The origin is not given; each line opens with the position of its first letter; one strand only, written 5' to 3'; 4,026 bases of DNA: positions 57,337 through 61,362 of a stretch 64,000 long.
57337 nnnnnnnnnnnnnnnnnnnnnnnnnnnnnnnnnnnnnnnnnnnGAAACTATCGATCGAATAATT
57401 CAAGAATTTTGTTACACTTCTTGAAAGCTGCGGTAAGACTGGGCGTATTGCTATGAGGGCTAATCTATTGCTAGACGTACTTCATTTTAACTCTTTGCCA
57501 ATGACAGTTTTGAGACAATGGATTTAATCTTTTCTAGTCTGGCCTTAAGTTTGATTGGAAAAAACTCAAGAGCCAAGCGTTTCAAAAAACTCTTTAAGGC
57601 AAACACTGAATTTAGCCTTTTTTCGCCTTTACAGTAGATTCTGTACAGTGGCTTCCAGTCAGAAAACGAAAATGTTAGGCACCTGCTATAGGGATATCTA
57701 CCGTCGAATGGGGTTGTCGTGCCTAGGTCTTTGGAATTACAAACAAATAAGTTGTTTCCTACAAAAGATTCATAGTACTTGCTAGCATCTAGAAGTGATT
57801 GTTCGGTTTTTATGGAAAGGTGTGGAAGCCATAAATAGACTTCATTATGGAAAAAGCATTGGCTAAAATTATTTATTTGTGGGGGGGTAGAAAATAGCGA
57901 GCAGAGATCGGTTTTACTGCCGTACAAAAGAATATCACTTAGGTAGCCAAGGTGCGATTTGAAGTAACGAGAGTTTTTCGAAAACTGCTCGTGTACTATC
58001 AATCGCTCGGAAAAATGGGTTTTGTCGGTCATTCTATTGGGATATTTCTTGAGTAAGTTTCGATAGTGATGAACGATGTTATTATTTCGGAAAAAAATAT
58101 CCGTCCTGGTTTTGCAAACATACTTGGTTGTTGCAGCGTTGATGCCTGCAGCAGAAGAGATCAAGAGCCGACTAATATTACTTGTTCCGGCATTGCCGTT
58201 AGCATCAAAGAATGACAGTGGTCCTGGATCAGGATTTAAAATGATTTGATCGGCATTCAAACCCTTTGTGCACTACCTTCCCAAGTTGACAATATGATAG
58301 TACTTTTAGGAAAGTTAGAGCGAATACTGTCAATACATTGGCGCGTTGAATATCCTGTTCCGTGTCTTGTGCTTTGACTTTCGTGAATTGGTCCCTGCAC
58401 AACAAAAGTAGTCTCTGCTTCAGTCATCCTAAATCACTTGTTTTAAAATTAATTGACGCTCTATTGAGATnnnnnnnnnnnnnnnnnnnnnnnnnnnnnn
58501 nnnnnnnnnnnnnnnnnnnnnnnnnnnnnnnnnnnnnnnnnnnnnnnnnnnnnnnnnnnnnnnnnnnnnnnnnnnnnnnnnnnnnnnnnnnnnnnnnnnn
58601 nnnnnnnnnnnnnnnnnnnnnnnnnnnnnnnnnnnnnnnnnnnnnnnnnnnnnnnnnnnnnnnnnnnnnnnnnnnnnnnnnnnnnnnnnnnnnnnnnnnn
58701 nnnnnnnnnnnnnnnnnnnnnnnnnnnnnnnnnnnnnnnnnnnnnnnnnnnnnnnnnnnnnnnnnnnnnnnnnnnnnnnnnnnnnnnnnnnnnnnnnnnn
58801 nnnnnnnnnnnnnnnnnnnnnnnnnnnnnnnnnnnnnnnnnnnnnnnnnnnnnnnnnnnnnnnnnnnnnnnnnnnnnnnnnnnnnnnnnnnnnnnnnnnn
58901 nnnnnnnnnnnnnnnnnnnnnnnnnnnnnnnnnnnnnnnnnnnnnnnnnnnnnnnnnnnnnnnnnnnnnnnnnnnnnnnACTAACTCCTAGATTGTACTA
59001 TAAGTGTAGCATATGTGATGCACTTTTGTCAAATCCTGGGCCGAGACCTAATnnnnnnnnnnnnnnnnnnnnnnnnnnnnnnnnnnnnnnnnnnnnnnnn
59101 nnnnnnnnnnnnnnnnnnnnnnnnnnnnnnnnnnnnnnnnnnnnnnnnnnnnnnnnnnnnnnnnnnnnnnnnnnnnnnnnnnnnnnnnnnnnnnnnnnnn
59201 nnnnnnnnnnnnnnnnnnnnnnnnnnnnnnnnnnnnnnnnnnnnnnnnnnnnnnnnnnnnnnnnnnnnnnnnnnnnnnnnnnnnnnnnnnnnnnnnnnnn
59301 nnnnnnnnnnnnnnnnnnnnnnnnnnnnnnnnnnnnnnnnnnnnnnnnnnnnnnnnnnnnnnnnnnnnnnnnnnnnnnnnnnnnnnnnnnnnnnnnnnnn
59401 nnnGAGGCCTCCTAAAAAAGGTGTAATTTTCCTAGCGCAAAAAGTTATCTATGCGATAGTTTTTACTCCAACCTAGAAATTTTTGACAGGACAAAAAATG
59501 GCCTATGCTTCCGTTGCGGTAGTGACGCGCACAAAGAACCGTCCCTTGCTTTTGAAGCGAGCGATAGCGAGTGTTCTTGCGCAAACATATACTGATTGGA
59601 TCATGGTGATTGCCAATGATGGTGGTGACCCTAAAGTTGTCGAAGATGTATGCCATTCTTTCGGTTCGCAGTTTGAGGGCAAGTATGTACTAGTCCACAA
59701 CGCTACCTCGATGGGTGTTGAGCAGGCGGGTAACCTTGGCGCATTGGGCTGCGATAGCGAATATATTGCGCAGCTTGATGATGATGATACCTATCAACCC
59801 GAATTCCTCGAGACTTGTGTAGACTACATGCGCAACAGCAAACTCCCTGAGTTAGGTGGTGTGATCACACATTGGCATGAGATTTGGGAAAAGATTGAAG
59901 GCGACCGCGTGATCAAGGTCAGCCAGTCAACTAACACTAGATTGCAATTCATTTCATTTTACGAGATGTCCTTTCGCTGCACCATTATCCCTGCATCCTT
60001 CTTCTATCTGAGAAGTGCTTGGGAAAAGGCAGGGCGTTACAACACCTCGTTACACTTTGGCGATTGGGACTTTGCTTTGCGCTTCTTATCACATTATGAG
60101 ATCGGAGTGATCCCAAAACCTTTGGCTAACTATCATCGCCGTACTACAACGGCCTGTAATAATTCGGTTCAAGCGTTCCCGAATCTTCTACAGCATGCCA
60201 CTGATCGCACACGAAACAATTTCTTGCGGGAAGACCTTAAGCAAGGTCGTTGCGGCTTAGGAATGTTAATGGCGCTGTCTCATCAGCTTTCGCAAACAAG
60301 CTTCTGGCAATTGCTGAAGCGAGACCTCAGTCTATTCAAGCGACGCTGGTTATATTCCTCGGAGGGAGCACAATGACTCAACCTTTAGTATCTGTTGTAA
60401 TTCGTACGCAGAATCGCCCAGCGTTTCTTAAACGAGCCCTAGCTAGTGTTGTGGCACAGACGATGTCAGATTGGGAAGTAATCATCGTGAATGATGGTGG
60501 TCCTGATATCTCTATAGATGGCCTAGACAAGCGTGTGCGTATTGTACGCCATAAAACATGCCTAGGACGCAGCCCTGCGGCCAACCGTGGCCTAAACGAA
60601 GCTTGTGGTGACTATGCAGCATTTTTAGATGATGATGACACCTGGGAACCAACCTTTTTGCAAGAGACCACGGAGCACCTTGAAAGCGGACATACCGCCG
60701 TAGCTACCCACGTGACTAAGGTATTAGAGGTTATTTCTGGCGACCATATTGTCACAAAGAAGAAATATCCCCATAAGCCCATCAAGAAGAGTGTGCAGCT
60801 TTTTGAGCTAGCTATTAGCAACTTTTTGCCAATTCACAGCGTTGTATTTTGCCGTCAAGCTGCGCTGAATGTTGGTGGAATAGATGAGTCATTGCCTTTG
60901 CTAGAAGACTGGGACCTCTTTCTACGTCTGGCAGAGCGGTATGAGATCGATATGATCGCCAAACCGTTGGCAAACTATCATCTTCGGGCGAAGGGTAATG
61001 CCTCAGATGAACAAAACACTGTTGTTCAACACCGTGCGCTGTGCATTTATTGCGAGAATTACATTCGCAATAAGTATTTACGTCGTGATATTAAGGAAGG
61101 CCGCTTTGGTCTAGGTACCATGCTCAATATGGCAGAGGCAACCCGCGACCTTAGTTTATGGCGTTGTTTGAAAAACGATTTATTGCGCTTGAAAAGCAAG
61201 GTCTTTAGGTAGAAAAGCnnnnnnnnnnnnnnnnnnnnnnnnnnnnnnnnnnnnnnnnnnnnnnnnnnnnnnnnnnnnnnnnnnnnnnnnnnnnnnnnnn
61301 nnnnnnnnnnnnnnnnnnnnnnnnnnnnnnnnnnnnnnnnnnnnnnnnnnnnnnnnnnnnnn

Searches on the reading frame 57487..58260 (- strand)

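Call 30: search_protein_families(library=pfam, proteins=[window:57487-58260:-], max_evalue=0.001)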
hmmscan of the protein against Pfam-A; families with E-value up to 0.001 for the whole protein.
window:57487-58260:- (257 aa): 1 family
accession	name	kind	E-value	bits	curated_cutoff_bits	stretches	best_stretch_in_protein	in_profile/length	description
PF07507.16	WavE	-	3.9e-28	99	27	2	2-158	52-206/305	WavE lipopolysaccharide synthesis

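Call 83: search_protein_families(library=ncbifam, proteins=[window:57487-58260:-], max_evalue=0.00001)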
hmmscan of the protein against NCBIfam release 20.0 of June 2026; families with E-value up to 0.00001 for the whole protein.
window:57487-58260:- (257 aa): 0 families

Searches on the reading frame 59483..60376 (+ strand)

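Call 30: search_protein_families(library=pfam, proteins=[window:59483-60376:+], max_evalue=0.001)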
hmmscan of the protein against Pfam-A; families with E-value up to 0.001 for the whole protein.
window:59483-60376:+ (297 aa): 3 families
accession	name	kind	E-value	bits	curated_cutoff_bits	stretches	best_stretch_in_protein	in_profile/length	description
PF00535.33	Glycos_transf_2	-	1.7e-16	61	23.3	1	13-142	2-130/168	Glycosyl transferase family 2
PF13641.12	Glyco_tranf_2_3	-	6.1e-05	23.6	27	1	10-183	4-174/230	Glycosyltransferase like family 2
PF13632.12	Glyco_trans_2_3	-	0.00026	21.3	27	1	94-215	1-121/198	Glycosyl transferase family group 2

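Call 83: search_protein_families(library=ncbifam, proteins=[window:59483-60376:+], max_evalue=0.00001)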
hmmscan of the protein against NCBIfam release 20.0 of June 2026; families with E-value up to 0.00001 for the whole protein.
window:59483-60376:+ (297 aa): 9 families
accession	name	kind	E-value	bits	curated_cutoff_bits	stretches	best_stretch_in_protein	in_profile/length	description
NF047683.1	TeichurnBiosyTuaG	equivalog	2.6e-11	43.6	400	1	10-120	7-115/252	teichuronic acid biosynthesis protein TuaG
NF041394.1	GtaseAglG_Halo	equivalog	8e-11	41.8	440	1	10-131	4-123/304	glucosyl-dolichyl phosphate glucuronosyltransferase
NF007453.0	PRK10018.1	equivalog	2.7e-09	37.1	382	1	11-114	8-109/280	colanic acid biosynthesis glycosyltransferase WcaA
TIGR04017.1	WcaA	equivalog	3.9e-09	36.5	495.75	1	11-113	7-107/279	colanic acid biosynthesis glycosyltransferase WcaA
NF050050.1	ProtGlycPglI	equivalog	1.6e-08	34.3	500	1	10-115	3-107/306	GalNAc(5)-diNAcBac-PP-undecaprenol beta-1,3-glucosyltransferase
NF053739.1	GlytfEpsEBac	equivalog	1.7e-08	33.8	450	1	13-130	5-122/265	glycosyltransferase EpsE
NF007482.0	PRK10073.1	equivalog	1.5e-07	30.8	423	1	10-121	7-115/334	glycosyltransferase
NF041875.1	EPS_EpsD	equivalog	2.2e-06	27.3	370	1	11-114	1-102/325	exopolysaccharide biosynthesis glycosyltransferase EpsD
TIGR03965.1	mycofact_glyco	equivalog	4.5e-06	25.8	280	1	8-126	73-189/467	mycofactocin biosynthesis glycosyltransferase MftF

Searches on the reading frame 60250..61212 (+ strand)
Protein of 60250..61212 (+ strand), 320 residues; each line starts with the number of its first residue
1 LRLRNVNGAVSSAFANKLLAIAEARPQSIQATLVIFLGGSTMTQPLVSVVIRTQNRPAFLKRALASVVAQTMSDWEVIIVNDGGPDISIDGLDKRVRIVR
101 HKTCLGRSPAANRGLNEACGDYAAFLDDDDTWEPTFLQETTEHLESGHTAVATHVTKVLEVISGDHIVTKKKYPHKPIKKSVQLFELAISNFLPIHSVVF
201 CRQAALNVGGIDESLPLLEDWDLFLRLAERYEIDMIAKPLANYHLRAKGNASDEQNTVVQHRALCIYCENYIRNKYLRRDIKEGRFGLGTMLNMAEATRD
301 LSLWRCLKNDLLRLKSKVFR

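Call 30: search_protein_families(library=pfam, proteins=[window:60250-61212:+], max_evalue=0.001)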
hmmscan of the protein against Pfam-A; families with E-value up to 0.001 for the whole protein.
window:60250-61212:+ (320 aa): 3 families
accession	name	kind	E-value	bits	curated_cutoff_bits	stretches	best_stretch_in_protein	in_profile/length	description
PF00535.33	Glycos_transf_2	-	1.9e-24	86.9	23.3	1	48-169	1-129/168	Glycosyl transferase family 2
PF10111.15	Glyco_tranf_2_2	-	3.2e-13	50.3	27.3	1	70-233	25-205/276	Glycosyltransferase like family 2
PF13641.12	Glyco_tranf_2_3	-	1.3e-08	35.6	27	1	45-230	2-197/230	Glycosyltransferase like family 2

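Call 83: search_protein_families(library=ncbifam, proteins=[window:60250-61212:+], max_evalue=0.00001)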
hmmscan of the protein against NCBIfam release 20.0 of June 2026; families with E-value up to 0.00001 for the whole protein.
window:60250-61212:+ (320 aa): 13 families
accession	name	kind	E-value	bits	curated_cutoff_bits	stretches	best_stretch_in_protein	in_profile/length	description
TIGR03965.1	mycofact_glyco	equivalog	1.1e-22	80.5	280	1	31-230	60-266/467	mycofactocin biosynthesis glycosyltransferase MftF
NF041875.1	EPS_EpsD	equivalog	2.8e-19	69.7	370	1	47-234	1-195/325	exopolysaccharide biosynthesis glycosyltransferase EpsD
NF047683.1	TeichurnBiosyTuaG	equivalog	7.3e-17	61.8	400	1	42-152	3-119/252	teichuronic acid biosynthesis protein TuaG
NF007482.0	PRK10073.1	equivalog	6.3e-16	58.3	423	1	43-153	4-119/334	glycosyltransferase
TIGR04017.1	WcaA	equivalog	1.1e-12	48.2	495.75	1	42-231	2-192/279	colanic acid biosynthesis glycosyltransferase WcaA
NF050050.1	ProtGlycPglI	equivalog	1.3e-12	47.7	500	1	45-152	2-116/306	GalNAc(5)-diNAcBac-PP-undecaprenol beta-1,3-glucosyltransferase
NF007453.0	PRK10018.1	equivalog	5.7e-12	45.9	382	1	42-231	3-193/280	colanic acid biosynthesis glycosyltransferase WcaA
TIGR04283.1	glyco_like_mftF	equivalog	1.8e-10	40.8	182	1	47-151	1-104/221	TIGR04283 family arsenosugar biosynthesis glycosyltransferase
NF041394.1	GtaseAglG_Halo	equivalog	1.5e-08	34.3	440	1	47-152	3-114/304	glucosyl-dolichyl phosphate glucuronosyltransferase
NF053739.1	GlytfEpsEBac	equivalog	1.7e-08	33.8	450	1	45-148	1-111/265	glycosyltransferase EpsE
NF038299.1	EPS_HpsN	equivalog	2.6e-07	29.9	425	1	45-187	1-151/317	hormogonium polysaccharide biosynthesis glycosyltransferase HpsN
TIGR04440.1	glyco_TIGR04440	domain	3.8e-07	30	70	1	47-171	2-133/215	TIGR00180 family glycosyltransferase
TIGR03937.1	PgaC_IcaA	equivalog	4.1e-07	29.3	422.3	1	43-145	43-151/407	poly-beta-1,6-N-acetyl-D-glucosamine synthase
